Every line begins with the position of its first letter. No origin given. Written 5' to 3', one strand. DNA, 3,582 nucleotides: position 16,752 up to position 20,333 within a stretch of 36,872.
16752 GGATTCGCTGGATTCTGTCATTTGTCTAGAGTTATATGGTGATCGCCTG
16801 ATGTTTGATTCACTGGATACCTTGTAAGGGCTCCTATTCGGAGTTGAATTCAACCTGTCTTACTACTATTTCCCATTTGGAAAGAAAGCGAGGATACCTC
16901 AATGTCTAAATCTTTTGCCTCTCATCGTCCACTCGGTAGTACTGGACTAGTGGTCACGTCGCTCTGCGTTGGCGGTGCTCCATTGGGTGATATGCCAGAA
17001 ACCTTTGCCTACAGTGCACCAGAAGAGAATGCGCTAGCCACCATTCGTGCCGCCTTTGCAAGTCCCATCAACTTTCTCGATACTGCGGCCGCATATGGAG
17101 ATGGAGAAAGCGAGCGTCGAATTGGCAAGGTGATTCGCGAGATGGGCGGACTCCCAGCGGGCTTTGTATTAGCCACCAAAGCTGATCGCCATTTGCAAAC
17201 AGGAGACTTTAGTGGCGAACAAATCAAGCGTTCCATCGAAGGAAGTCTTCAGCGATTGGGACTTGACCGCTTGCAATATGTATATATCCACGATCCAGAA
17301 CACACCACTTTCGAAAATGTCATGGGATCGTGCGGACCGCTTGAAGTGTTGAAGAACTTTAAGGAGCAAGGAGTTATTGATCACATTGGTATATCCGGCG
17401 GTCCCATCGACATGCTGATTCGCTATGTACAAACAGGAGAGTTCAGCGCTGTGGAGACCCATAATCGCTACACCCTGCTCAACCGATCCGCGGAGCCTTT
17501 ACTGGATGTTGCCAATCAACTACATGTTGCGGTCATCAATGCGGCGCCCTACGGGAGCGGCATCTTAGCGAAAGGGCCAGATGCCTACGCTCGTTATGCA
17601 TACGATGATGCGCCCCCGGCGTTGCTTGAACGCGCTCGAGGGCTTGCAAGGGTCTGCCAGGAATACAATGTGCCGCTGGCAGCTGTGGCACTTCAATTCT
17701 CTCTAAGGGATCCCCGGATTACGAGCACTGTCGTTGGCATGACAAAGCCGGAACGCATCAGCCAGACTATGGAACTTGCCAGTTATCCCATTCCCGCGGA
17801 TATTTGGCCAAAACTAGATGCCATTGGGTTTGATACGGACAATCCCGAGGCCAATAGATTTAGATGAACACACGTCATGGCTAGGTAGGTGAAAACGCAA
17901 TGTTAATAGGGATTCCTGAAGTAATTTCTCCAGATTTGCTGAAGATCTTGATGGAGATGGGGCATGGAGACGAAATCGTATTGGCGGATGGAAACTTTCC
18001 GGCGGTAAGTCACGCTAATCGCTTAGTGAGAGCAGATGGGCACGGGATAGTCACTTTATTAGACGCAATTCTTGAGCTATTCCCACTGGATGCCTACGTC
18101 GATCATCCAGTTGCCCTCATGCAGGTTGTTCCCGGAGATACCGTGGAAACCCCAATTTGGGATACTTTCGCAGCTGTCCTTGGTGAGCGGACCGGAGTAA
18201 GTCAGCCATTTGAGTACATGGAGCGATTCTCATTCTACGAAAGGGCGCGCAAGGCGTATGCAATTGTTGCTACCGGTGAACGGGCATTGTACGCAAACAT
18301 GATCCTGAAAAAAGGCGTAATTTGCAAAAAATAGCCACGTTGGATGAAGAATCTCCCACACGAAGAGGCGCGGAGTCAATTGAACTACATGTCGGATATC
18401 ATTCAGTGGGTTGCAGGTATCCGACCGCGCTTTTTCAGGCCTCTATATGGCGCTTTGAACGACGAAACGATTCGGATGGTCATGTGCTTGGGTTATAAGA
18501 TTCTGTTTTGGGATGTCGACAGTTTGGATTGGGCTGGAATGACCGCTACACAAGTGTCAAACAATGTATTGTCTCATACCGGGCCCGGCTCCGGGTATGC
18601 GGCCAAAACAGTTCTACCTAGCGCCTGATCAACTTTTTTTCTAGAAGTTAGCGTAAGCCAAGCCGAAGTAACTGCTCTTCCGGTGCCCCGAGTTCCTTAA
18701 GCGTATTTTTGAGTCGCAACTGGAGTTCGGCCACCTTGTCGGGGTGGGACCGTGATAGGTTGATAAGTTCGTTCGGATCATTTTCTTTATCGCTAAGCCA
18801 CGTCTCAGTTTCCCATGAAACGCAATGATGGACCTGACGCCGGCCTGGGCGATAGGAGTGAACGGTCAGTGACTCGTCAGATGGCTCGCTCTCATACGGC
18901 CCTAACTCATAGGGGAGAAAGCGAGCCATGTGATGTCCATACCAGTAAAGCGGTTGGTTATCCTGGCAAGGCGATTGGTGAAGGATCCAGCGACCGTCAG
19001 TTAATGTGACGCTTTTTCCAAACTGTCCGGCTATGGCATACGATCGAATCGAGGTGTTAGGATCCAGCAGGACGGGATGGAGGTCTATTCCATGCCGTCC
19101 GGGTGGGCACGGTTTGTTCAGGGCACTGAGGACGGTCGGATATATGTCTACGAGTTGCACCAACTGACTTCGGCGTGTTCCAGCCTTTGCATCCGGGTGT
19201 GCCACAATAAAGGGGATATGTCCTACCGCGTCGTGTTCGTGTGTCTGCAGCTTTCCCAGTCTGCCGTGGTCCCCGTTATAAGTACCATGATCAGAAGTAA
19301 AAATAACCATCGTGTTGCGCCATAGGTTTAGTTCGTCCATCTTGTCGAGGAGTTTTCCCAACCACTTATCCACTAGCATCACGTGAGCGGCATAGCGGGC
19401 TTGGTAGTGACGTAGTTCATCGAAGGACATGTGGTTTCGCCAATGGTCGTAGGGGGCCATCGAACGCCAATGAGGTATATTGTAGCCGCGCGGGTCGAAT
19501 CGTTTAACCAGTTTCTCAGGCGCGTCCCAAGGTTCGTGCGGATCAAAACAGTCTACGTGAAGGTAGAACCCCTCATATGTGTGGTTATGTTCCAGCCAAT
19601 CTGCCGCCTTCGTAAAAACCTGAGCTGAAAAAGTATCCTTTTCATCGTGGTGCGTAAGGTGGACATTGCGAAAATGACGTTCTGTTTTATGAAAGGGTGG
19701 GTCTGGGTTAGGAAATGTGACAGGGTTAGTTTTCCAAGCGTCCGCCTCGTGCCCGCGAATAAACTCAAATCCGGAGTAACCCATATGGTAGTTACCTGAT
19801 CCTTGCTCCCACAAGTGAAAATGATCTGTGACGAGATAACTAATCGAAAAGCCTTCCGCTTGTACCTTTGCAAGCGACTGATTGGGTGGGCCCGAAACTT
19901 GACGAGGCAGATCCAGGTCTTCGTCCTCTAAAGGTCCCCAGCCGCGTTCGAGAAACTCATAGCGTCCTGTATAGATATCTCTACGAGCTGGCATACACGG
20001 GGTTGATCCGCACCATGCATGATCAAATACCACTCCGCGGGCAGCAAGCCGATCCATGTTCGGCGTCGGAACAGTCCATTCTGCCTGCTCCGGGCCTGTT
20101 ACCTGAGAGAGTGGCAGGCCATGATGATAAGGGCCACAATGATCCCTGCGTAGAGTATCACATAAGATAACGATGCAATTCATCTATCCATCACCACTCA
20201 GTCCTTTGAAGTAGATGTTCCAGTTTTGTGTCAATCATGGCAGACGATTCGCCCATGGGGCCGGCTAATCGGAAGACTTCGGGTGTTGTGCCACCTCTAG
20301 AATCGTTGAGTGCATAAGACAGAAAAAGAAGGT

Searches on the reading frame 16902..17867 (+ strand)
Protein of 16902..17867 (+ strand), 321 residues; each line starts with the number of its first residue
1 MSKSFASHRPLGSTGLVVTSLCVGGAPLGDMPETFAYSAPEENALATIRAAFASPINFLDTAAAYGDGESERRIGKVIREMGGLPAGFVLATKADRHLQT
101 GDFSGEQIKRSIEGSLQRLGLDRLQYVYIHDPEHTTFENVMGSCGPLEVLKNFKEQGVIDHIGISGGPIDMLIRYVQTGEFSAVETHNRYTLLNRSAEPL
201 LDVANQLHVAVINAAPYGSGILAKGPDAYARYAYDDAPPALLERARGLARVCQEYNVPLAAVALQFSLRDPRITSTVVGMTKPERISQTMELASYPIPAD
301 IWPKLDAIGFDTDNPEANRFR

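Call 8: search_protein_families(library=pfam, proteins=[window:16902-17867:+])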
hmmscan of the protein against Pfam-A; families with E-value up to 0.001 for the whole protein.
window:16902-17867:+ (321 aa): 1 family
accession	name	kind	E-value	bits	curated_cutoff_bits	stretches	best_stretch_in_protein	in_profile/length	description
PF00248.27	Aldo_ket_red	-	1.9e-45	155.6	24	1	21-308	2-289/291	Aldo/keto reductase family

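Call 17: search_protein_families(library=ncbifam, proteins=[window:16902-17867:+])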
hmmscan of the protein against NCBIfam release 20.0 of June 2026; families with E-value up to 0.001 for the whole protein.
window:16902-17867:+ (321 aa): 7 families
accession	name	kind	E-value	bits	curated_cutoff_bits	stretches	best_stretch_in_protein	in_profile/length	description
NF049922.1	MethglyxlRedYdjG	equivalog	1.7e-18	66.8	550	1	10-291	5-303/326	NADH-dependent methylglyoxal reductase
TIGR01293.1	Kv_beta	subfamily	3.5e-12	46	365.4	1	8-135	3-127/319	voltage-dependent potassium channel subunit beta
NF007695.0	PRK10376.1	subfamily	3.6e-12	46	280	1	32-218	30-216/290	oxidoreductase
NF007388.0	PRK09912.1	subfamily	5.4e-10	38.7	448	1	31-222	32-230/346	L-glyceraldehyde 3-phosphate reductase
NF007912.0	PRK10625.1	equivalog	1.4e-07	31.2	415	1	20-308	10-337/346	NADP(H)-dependent aldo-keto reductase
NF008377.0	PRK11172.1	equivalog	9.4e-07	28.3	327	1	42-176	16-140/267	2,5-didehydrogluconate reductase DkgB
NF008598.0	PRK11565.1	equivalog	0.00053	19.1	425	1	37-177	23-150/275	2,5-didehydrogluconate reductase DkgA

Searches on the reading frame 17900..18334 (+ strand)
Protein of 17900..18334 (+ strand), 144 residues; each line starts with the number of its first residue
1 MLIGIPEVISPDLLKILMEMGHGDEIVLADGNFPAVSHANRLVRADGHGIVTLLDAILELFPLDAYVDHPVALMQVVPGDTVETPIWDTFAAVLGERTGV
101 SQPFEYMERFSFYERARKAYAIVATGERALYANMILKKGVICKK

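Call 8: search_protein_families(library=pfam, proteins=[window:17900-18334:+])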
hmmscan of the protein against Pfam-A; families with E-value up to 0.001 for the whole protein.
window:17900-18334:+ (144 aa): 1 family
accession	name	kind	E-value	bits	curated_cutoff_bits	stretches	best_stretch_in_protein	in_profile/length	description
PF05025.18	RbsD_FucU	-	6.6e-44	150.1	25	1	4-141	2-138/138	RbsD / FucU transport protein family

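Call 17: search_protein_families(library=ncbifam, proteins=[window:17900-18334:+])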
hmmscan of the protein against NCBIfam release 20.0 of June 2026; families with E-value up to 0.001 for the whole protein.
window:17900-18334:+ (144 aa): 2 families
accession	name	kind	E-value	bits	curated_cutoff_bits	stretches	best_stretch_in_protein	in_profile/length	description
NF011949.0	PRK15420.1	equivalog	7.6e-41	139.4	141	1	1-141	1-139/140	L-fucose mutarotase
NF008761.0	PRK11797.1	equivalog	3.7e-10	40.2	93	1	8-141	6-138/139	D-ribose pyranase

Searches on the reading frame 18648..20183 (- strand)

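Call 8: search_protein_families(library=pfam, proteins=[window:18648-20183:-])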
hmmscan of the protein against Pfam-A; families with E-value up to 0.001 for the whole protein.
window:18648-20183:- (511 aa): 4 families
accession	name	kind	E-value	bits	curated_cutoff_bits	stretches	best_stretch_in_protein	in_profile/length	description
PF00884.28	Sulfatase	-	2.8e-33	116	25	1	2-356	2-300/301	Sulfatase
PF01663.27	Phosphodiest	-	7e-08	32.9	23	1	252-305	168-225/342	Type I phosphodiesterase / nucleotide pyrophosphatase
PF16347.10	SGSH_C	-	7.3e-06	26.6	29.3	0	305-376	2-72/154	N-sulphoglucosamine sulphohydrolase, C-terminal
PF01676.23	Metalloenzyme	-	7e-05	22.9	24.3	1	262-355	167-248/252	Metalloenzyme superfamily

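Call 17: search_protein_families(library=ncbifam, proteins=[window:18648-20183:-])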
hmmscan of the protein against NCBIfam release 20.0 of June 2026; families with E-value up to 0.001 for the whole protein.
window:18648-20183:- (511 aa): 6 families
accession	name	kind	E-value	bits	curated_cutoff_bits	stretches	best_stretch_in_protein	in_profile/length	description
NF045661.1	HdlasePehA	equivalog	1.4e-30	106.4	900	2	250-374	270-394/506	phosphoric/sulfuric ester hydrolase PehA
NF010322.0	PRK13759.1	equivalog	1.5e-29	102.8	481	2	179-382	175-390/486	arylsulfatase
TIGR03417.1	chol_sulfatase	equivalog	1e-23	84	433.45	2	239-406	230-401/500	choline-sulfatase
NF052527.1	Mn_arylsulf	exception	1e-12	47.8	850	1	179-354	173-358/479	manganese-dependent arylsulfatase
NF038075.1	fam_STM4013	hypoth_equivalog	1.2e-05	24.9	250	1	262-325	198-256/261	STM4013/SEN3800 family hydrolase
NF038282.1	LapC_YejM_PbgA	exception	7.4e-05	21.2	825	1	255-353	405-498/584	LPS biosynthesis-modulating metalloenzyme YejM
